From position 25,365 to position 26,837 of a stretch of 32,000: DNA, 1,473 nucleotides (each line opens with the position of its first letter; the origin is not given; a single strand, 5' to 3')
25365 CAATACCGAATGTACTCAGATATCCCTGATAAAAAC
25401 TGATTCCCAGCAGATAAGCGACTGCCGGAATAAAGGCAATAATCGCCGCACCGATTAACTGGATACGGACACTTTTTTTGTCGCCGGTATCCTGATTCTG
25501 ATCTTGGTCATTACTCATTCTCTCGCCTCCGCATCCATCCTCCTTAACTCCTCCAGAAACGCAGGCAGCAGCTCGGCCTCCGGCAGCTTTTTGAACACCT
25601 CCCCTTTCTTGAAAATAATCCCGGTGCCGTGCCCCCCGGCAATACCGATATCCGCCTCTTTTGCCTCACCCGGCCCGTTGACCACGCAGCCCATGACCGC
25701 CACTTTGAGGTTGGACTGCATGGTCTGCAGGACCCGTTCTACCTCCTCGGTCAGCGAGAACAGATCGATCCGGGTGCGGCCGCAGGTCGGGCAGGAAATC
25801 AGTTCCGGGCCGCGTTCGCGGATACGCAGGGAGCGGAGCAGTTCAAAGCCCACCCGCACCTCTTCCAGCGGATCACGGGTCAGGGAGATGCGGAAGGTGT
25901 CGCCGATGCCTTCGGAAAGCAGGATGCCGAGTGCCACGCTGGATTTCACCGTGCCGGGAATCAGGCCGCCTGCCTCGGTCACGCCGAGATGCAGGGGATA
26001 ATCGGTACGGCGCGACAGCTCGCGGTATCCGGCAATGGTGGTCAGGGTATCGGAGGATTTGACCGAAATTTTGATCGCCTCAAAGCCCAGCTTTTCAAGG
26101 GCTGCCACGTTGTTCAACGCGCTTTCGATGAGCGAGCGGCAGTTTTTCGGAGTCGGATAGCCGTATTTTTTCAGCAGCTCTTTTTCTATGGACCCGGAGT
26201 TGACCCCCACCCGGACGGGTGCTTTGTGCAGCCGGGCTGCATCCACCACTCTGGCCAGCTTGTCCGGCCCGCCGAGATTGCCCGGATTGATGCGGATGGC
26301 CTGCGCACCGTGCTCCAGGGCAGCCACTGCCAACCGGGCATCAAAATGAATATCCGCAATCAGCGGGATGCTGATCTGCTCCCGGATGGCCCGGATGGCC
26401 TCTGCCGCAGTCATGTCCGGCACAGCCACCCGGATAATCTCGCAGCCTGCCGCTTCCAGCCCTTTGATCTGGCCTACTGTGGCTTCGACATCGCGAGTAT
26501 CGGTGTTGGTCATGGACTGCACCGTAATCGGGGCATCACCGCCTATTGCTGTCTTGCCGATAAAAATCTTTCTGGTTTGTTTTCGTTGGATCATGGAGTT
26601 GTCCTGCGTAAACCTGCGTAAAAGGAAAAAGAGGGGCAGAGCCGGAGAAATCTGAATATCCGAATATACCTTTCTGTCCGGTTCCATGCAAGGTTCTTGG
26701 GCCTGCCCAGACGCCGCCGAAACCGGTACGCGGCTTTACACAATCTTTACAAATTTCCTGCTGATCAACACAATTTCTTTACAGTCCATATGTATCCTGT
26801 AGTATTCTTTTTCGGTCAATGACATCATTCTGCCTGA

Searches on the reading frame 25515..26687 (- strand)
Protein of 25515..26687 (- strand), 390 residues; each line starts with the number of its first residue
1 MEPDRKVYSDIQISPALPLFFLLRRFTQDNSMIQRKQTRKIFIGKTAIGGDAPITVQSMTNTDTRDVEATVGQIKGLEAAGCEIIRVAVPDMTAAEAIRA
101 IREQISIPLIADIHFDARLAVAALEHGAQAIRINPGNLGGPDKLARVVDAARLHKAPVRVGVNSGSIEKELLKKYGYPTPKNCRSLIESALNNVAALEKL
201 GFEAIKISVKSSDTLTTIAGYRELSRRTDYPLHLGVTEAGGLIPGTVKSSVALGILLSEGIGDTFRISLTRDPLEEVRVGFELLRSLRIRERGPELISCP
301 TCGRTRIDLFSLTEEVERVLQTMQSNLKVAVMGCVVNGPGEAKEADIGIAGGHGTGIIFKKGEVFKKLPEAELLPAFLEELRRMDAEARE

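Call 19: search_protein_families(library=pfam, proteins=[window:25515-26687:-], max_evalue=0.00001)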
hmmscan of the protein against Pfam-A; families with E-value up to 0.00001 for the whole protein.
window:25515-26687:- (390 aa): 1 family
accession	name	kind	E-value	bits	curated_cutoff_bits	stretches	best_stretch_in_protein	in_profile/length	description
PF04551.19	GcpE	-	1.7e-147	491.4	32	1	38-382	1-342/343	GcpE protein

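Call 21: find_related_loci(query=window:25515-26687:-, collection=genome_contigs, flank=3000)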
Query window:25515-26687:- (390 aa) in genome_contigs; peptide patterns used: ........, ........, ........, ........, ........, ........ (x = any residue, [..] = any of these).
599 stretches matched a pattern (row limit reached: there are more); 196 encode a relative of the query (tblastn E <= 1e-3); the best 80 are kept; 80 distinct loci.
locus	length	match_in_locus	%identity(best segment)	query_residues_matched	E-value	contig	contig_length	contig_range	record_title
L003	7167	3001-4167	86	7-387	0e+0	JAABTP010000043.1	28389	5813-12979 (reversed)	MAG: Desulfobulbaceae bacterium isolate S24.Bin023 NODE_44_length_28389_cov_11.170811, whole genome shotgun sequence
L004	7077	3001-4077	89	31-389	0e+0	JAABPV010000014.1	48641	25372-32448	MAG: Desulfobulbaceae bacterium isolate S01.Bin068 NODE_22_length_48641_cov_8.540174, whole genome shotgun sequence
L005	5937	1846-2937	88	26-389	0e+0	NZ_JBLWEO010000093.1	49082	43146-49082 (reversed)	Candidatus Electronema sp. PJ PJ__509905, whole genome shotgun sequence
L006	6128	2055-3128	89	32-389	0e+0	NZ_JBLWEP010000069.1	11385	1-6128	Candidatus Electronema sp. TJ TJ__7327, whole genome shotgun sequence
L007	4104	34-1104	87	32-388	0e+0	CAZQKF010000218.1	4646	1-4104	MAG TPA_asm: uncultured Desulfobulbus sp. isolate SRP128015_co1_160 genome assembly, contig: NODE_33934_length_4646_cov_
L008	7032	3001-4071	89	32-388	0e+0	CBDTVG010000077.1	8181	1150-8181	MAG TPA_asm: uncultured Candidatus Electrothrix sp. isolate SRR7614715_binner13_Refined_5 genome assembly, contig: ERZ23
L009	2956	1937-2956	88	32-371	0e+0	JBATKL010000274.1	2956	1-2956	MAG: Candidatus Electrothrix sp. isolate MFD10219_ilm_asm_bin13 k127_180329, whole genome shotgun sequence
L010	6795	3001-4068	79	32-387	0e+0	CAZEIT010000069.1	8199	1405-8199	MAG TPA_asm: uncultured Desulfobulbus sp. isolate binchicken_co369_80 genome assembly, contig: NODE_4680_length_8199_cov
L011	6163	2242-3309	79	32-387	0e+0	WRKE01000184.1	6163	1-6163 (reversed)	MAG: Proteobacteria bacterium isolate Nt197P4bin9 JGI24705J35276_12235092, whole genome shotgun sequence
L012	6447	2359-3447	77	28-390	0e+0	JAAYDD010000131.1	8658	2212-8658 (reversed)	MAG: Desulfobulbus sp. isolate AS06rmzACSIP_531 332664_AS06, whole genome shotgun sequence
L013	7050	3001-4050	77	28-377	0e+0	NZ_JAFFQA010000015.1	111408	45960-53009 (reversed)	Desulfobulbus rhabdoformis strain DSM 8777 NODE_15_length_111408_cov_29.9219, whole genome shotgun sequence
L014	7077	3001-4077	77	32-390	0e+0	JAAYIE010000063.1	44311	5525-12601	MAG: Desulfobulbaceae bacterium isolate AS09scLD_69 144360_AS09, whole genome shotgun sequence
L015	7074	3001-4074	79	30-387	2e-180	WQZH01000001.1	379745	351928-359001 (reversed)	MAG: Desulfobulbus sp. isolate Emb289P4bin76 Ga0123357_10000001, whole genome shotgun sequence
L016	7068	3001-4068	74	32-387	6e-179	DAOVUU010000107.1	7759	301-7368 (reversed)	MAG TPA_asm: Desulfobulbaceae bacterium isolate CSMAG_1687 CSMAG_1687_k141_3062288_length_7759_cov_18.7167, whole genome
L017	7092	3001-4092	72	27-390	2e-177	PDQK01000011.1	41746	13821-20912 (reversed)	MAG: Desulfobulbus propionicus isolate DOLZORAL124_48_34 DolZOral124_scaffold_1219, whole genome shotgun sequence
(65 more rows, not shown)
